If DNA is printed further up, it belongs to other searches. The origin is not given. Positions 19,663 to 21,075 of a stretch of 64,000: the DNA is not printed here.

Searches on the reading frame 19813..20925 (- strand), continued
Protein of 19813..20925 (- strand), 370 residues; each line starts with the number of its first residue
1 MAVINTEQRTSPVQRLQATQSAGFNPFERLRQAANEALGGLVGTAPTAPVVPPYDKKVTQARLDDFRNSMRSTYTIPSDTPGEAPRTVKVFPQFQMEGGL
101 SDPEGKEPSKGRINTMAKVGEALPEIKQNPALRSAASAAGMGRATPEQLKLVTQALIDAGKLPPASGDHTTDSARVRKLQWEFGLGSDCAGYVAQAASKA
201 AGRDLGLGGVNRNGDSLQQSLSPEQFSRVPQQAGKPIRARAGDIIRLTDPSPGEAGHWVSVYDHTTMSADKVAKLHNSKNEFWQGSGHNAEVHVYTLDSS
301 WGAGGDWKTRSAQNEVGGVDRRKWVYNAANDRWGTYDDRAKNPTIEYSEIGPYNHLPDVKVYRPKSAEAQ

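Call 50: find_encoding_contigs(protein=P0010, flank=8000, max_places=1)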
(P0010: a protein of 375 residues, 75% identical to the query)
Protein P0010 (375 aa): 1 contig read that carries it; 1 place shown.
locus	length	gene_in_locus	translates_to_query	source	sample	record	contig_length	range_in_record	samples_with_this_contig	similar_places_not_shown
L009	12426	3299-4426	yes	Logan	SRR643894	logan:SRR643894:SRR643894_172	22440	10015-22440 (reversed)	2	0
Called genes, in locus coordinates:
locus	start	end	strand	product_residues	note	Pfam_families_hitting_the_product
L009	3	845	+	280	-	?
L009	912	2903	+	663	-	PF00432:Prenyltrans (faint), PF13249:SQHop_cyclase_N, PF07678:TED_complement (faint), PF13243:SQHop_cyclase_C, PF13249:SQHop_cyclase_N (weak)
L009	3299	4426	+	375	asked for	-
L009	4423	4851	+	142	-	-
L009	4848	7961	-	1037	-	PF07719:TPR_2 (faint), PF13428:TPR_14 (faint), PF13432:TPR_16 (faint), PF12770:CHAT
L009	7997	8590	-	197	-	-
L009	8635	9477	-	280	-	PF26571:VldE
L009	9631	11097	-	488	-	PF00501:AMP-binding, PF13193:AMP-binding_C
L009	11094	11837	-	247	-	PF00106:adh_short, PF01370:Epimerase, PF08659:KR, PF23441:SDR (weak), PF13460:NAD_binding_10, PF13561:adh_short_C2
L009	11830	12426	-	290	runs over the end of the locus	PF02737:3HCDH_N, PF00725:3HCDH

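Call 51: find_encoding_contigs(protein=P0016, flank=8000, max_places=1)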
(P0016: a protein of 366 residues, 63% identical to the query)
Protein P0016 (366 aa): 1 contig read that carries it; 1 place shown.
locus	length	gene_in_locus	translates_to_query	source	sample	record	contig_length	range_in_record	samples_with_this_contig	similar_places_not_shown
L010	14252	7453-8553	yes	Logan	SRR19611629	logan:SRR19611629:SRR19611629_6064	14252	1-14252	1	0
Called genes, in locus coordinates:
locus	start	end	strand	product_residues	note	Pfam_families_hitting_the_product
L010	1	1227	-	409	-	?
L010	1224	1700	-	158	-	-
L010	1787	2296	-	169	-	-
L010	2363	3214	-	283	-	PF03372:Exo_endo_phos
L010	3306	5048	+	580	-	PF04055:Radical_SAM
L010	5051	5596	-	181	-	-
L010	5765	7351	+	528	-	-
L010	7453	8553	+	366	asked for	-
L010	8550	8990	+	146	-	-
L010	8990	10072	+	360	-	-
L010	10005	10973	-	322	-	-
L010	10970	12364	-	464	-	-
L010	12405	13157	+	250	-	PF03372:Exo_endo_phos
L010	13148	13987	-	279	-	PF13489:Methyltransf_23, PF13649:Methyltransf_25, PF13847:Methyltransf_31, PF08241:Methyltransf_11, PF08242:Methyltransf_12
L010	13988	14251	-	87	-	?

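Call 52: find_encoding_contigs(protein=P0021, flank=8000, max_places=1)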
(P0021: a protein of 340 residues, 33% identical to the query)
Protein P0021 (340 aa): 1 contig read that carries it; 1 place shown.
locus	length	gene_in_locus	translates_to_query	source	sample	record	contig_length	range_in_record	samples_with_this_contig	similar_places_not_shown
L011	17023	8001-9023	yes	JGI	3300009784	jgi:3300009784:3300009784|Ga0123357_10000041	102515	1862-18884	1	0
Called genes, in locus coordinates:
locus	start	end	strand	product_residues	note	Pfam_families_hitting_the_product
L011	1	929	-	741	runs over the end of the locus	PF02358:Trehalose_PPase, PF00982:Glyco_transf_20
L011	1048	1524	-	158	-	PF00072:Response_reg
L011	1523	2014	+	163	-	-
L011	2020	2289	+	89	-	PF04226:Transgly_assoc (weak)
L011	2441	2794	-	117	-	-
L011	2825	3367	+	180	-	PF03232:COQ7 (faint), PF00210:Ferritin, PF02915:Rubrerythrin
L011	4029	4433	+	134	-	PF00072:Response_reg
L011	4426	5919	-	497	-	PF00675:Peptidase_M16, PF05193:Peptidase_M16_C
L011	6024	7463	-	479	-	PF00675:Peptidase_M16, PF05193:Peptidase_M16_C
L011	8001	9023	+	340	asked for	-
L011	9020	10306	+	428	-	-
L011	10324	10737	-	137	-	PF00072:Response_reg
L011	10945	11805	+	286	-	PF00512:HisKA, PF02518:HATPase_c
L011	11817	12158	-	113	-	PF10685:KGG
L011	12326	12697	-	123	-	-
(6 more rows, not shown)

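Call 68: fold_search(model_id=the predicted structure, library=viral)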
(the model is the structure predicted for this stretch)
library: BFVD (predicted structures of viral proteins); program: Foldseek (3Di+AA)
matches with E <= 10: 254; with E <= 0.001: 0
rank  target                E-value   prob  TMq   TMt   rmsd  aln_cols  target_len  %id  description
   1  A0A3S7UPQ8            1.1e-01  0.06  0.09  0.13  17.3       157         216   12  Uncharacterized protein [Lactobacillus phage Bromius]
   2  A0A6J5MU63            1.7e-01  0.08  0.10  0.09  24.7       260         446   15  Uncharacterized protein [uncultured Caudovirales phage]
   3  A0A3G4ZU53            2.6e-01  0.04  0.09  0.10  25.3       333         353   12  Uncharacterized protein [Edafosvirus sp.]
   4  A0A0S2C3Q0            2.8e-01  0.02  0.09  0.10  24.1       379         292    9  Putative ORF3 protein [Human plasma-associated gemycircularvirus]
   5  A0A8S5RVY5            3.5e-01  0.03  0.10  0.09  34.9       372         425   10  Conjugal transfer protein [Siphoviridae sp. ctHip2]
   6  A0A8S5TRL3            3.7e-01  0.11  0.09  0.11  18.8       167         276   14  Replication initiator A family protein [Siphoviridae sp. ct1SN28]
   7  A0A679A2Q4            3.7e-01  0.07  0.11  0.20  17.6       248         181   11  Uncharacterized protein [Pectobacterium phage Arno18]
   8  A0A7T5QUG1            4.2e-01  0.10  0.19  0.14  22.5       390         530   14  (no name in the UniProt tables at hand)
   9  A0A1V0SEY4            4.7e-01  0.06  0.11  0.16  23.4       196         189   11  Uncharacterized protein [Hokovirus HKV1]
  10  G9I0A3                4.9e-01  0.03  0.12  0.11  26.7       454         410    8  Uncharacterized protein [Helicoverpa zea nudivirus 2]
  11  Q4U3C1                4.9e-01  0.02  0.10  0.06  23.6       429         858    6  Structural protein [Bombyx mori densovirus 3 (isolate Silkworm/China/Zhenjiang/-)]
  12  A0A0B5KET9            5.2e-01  0.08  0.09  0.09  18.3       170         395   18  Putative phosphoprotein [Huangpi Tick Virus 3]
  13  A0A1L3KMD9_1          7.0e-01  0.04  0.14  0.05  23.6       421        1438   10  (no name in the UniProt tables at hand)
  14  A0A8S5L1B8            7.0e-01  0.02  0.11  0.10  29.7       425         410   10  Maturation protein [ssRNA phage SRR7976310_7]
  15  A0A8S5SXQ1            7.0e-01  0.02  0.11  0.07  31.5       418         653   11  Portal protein [Podoviridae sp. ctylN24]
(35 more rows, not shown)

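Call 69: fold_search(model_id=the predicted structure, library=pdb)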
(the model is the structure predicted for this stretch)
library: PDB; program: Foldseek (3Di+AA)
matches with E <= 10: 280; with E <= 0.001: 0
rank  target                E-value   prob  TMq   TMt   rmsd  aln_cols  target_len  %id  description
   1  1ugp_B                1.1e-01  0.10  0.10  0.16  17.8       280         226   12  Crystal structure of Co-type nitrile hydratase complexed with n-butyric acid (released 2004-06-17)
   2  9d6k_B                1.5e-01  0.08  0.13  0.19  20.2       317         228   13  Nitrile hydratase BR157A mutant (released 2024-09-25)
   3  8soe_B                1.5e-01  0.03  0.11  0.09  24.9       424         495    9  Phosphoinositide phosphate 3 kinase gamma bound with ADP and two Gbetagamma subunits in State 2 (released 2024-04-03)
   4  2gtl_O                1.6e-01  0.21  0.16  0.24   9.5       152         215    8  Lumbricus Erythrocruorin at 3.5A resolution (released 2006-07-18)
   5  9d65_B                1.6e-01  0.10  0.13  0.19  20.9       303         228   13  Nitrile hydratase BR52A mutant (released 2024-08-28)
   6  1ire_B                1.8e-01  0.08  0.10  0.16  17.7       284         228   14  Crystal Structure of Co-type nitrile hydratase from Pseudonocardia thermophila (released 2002-10-01)
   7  4u8u_O                1.9e-01  0.18  0.15  0.22  10.0       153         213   10  The Crystallographic structure of the giant hemoglobin from Glossoscolex paulistus at 3.2 A resolution. (released 2015-06-10)
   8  3tw5_A                2.5e-01  0.16  0.15  0.16  11.2       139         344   14  Crystal structure of the GP42 transglutaminase from Phytophthora sojae (released 2011-10-12)
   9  6qpg_B                2.8e-01  0.03  0.09  0.06  23.1       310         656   12  Influenza A virus Polymerase Heterotrimer A/nt/60/1968(H3N2) in complex with Nanobody NB8205 (released 2019-09-04)
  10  4xr7_J                3.2e-01  0.03  0.12  0.08  26.9       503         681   10  Structure of the Saccharomyces cerevisiae PAN2-PAN3 core complex (released 2015-01-28)
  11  6qpg_E                3.2e-01  0.02  0.08  0.06  23.1       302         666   10  Influenza A virus Polymerase Heterotrimer A/nt/60/1968(H3N2) in complex with Nanobody NB8205 (released 2019-09-04)
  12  5m3l_O                3.8e-01  0.12  0.15  0.22  11.9       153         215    8  Single-particle cryo-EM using alignment by classification (ABC): the structure of Lumbricus terrestris hemoglobin (released 2017-09-13)
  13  8aj8_B                3.8e-01  0.03  0.08  0.06  17.2       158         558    6  Structure of p110 gamma bound to the p84 regulatory subunit (released 2023-03-22)
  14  6qpg_H                4.2e-01  0.02  0.08  0.06  23.1       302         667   10  Influenza A virus Polymerase Heterotrimer A/nt/60/1968(H3N2) in complex with Nanobody NB8205 (released 2019-09-04)
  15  8rmr_B                5.0e-01  0.08  0.08  0.05  18.5       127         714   16  Influenza polymerase A/H7N9-4M replication complex, an asymmetric polymerase dimer bound to human ANP32A (released 2024-09-11)
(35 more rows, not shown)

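Call 76: find_related_loci(query=A1, collection=genome_contigs, flank=10000)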
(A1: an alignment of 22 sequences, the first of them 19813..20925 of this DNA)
Query A1 (370 aa) in genome_contigs; peptide patterns used: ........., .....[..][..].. (x = any residue, [..] = any of these).
209 stretches matched a pattern; 37 encode a relative of the query (tblastn E <= 1e-3); 37 distinct loci.
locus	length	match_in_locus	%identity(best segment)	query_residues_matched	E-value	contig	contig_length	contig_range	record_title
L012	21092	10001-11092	79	1-370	0e+0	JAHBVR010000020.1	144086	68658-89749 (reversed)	MAG: Vulcanimicrobiota bacterium isolate ACE_ERE1 ERE1_20, whole genome shotgun sequence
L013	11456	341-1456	74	1-370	0e+0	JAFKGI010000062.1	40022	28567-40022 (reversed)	MAG: Vulcanimicrobiota bacterium isolate SCN18_25_8_15_R3_B_62_28 SCN18_25_8_15_R3_B_scaffold_444, whole genome shotgun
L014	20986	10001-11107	74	1-370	0e+0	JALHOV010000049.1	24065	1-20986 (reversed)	MAG: Vulcanimicrobiota bacterium isolate bin.189_sub c_000000008904, whole genome shotgun sequence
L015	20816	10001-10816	35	59-365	3e-36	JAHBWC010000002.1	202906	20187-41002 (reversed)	MAG: Labilithrix sp. isolate ACE_MYX7 MYX7_2, whole genome shotgun sequence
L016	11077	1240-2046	33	60-365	7e-36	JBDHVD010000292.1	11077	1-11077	MAG: Labilithrix sp. isolate AS-MESO-3CA.217 NODE_25528_length_11077_cov_2.686909, whole genome shotgun sequence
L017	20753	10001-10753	34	60-336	2e-35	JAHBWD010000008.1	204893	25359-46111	MAG: Labilithrix sp. isolate ACE_MYX8 MYX8_8, whole genome shotgun sequence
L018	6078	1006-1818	34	59-366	2e-33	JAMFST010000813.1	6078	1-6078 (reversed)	MAG: Labilithrix luteola isolate NGEE_A_bin2 k127_1098148, whole genome shotgun sequence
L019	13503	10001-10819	32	60-353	4e-33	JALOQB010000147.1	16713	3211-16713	MAG: Polyangiaceae bacterium isolate Prado144 scaffold_5305, whole genome shotgun sequence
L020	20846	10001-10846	33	49-341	6e-33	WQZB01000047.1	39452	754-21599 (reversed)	MAG: Polyangiaceae bacterium isolate Emb289P4bin44 Ga0123357_10000463, whole genome shotgun sequence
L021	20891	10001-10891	33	60-368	1e-32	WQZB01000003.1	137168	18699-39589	MAG: Polyangiaceae bacterium isolate Emb289P4bin44 Ga0123357_10000021, whole genome shotgun sequence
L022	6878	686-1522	32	60-368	8e-32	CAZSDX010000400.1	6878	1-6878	MAG TPA_asm: uncultured Polyangiaceae bacterium isolate SRP290908_co2_191 genome assembly, contig: NODE_16782_length_687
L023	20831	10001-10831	34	58-368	2e-31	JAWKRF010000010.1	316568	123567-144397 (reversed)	MAG: Polyangiaceae bacterium isolate AC1.156 AC1.156.fa-10, whole genome shotgun sequence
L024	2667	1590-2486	31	44-363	1e-30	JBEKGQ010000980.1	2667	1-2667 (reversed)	MAG: Polyangiaceae bacterium isolate SPRUCE 257 SPRUCE_257_980, whole genome shotgun sequence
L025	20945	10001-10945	30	55-366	2e-29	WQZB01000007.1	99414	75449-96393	MAG: Polyangiaceae bacterium isolate Emb289P4bin44 Ga0123357_10000049, whole genome shotgun sequence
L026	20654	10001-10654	38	134-337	1e-29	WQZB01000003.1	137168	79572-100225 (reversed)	MAG: Polyangiaceae bacterium isolate Emb289P4bin44 Ga0123357_10000021, whole genome shotgun sequence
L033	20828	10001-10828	33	48-335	3e-27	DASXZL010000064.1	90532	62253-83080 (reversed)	MAG TPA_asm: Polyangiaceae bacterium isolate SMAG_U4850 k141_3380435, whole genome shotgun sequence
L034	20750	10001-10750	32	48-352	3e-26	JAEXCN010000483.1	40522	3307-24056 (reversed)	MAG: Proteobacteria bacterium isolate OH_HBB_116 k127_142622, whole genome shotgun sequence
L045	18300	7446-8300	34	38-339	1e-35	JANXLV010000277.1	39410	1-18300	MAG: Myxococcales bacterium isolate 336R_concoct_307_sub 336R_k141_2431530, whole genome shotgun sequence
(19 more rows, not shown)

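Call 84: search_protein_families(library=pfam, proteins=[L020:10918-12165:+, L017:10849-11976:+, L045:8381-9274:+, L034:10795-11820:+, L033:10945-12141:+], max_evalue=0.01)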
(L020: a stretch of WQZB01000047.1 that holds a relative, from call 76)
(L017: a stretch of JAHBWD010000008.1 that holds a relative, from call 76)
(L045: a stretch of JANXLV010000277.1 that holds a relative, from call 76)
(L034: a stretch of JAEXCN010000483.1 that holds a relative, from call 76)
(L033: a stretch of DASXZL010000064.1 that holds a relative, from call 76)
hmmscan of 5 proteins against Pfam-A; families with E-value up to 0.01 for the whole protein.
L020:10918-12165:+ (416 aa): 0 families

L017:10849-11976:+ (376 aa): 0 families

L045:8381-9274:+ (298 aa): 0 families

L034:10795-11820:+ (342 aa): 0 families

L033:10945-12141:+ (399 aa): 0 families

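Call 90: search_protein_families(library=pfam, alignment_id=A5, max_evalue=0.00001)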
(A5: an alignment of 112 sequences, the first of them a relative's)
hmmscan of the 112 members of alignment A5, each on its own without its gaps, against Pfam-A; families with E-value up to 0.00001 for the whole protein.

A. member 1, L015:8516-9634:+ (372 aa): 0 families

B. families by the number of members that match (of 112 scanned): 93 families (the first 25 are shown)
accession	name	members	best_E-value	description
PF00441.29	Acyl-CoA_dh_1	4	3.1e-38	Acyl-CoA dehydrogenase, C-terminal domain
PF02770.24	Acyl-CoA_dh_M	4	3.1e-24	Acyl-CoA dehydrogenase, middle domain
PF02771.21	Acyl-CoA_dh_N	4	1.6e-14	Acyl-CoA dehydrogenase, N-terminal domain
PF08028.16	Acyl-CoA_dh_2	4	1.3e-10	Acyl-CoA dehydrogenase, C-terminal domain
PF08282.18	Hydrolase_3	2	9.6e-45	haloacid dehalogenase-like hydrolase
PF05193.26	Peptidase_M16_C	2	1.4e-34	Peptidase M16 inactive domain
PF02518.31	HATPase_c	2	5.8e-26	Histidine kinase-, DNA gyrase B-, and HSP90-like ATPase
PF00675.25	Peptidase_M16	2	3.7e-21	Insulinase (Peptidase family M16)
PF17389.8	Bac_rhamnosid6H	2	1.6e-20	Bacterial alpha-L-rhamnosidase 6 hairpin glycosidase domain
PF00072.30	Response_reg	2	2.8e-20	Response regulator receiver domain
PF01145.31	Band_7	2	1.2e-13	SPFH domain / Band 7 family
PF00702.32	Hydrolase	2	1.4e-11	haloacid dehalogenase-like hydrolase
PF05116.19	S6PP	2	8.8e-10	Sucrose-6F-phosphate phosphohydrolase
PF22422.2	MGH1-like_GH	2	2.3e-09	Mannosylglycerate hydrolase MGH1-like glycoside hydrolase domain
PF00743.25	FMO-like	1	6e-79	Flavin-binding monooxygenase-like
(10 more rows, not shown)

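Call 95: search_protein_families(library=pfam, proteins=[L006:17162-18970:+, L006:12331-14469:+], max_evalue=0.1)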
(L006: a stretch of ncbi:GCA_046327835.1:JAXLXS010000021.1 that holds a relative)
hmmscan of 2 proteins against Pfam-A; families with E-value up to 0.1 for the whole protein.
L006:17162-18970:+ (602 aa): 0 families

L006:12331-14469:+ (712 aa): 4 families
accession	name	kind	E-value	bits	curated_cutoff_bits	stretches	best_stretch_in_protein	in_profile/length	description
PF25174.1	Beta-prop_THOC3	-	0.0017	17.9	305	1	505-544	7-47/272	THOC3 beta-propeller domain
PF15492.12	Nbas_N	-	0.0025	17.6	27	0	373-415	233-276/281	Neuroblastoma-amplified sequence, N terminal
PF00400.38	WD40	-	0.043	14.9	27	0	505-527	16-39/39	WD domain, G-beta repeat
PF19939.4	DUF6401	-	0.059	14.3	29.2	0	82-139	3-51/82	Family of unknown function (DUF6401)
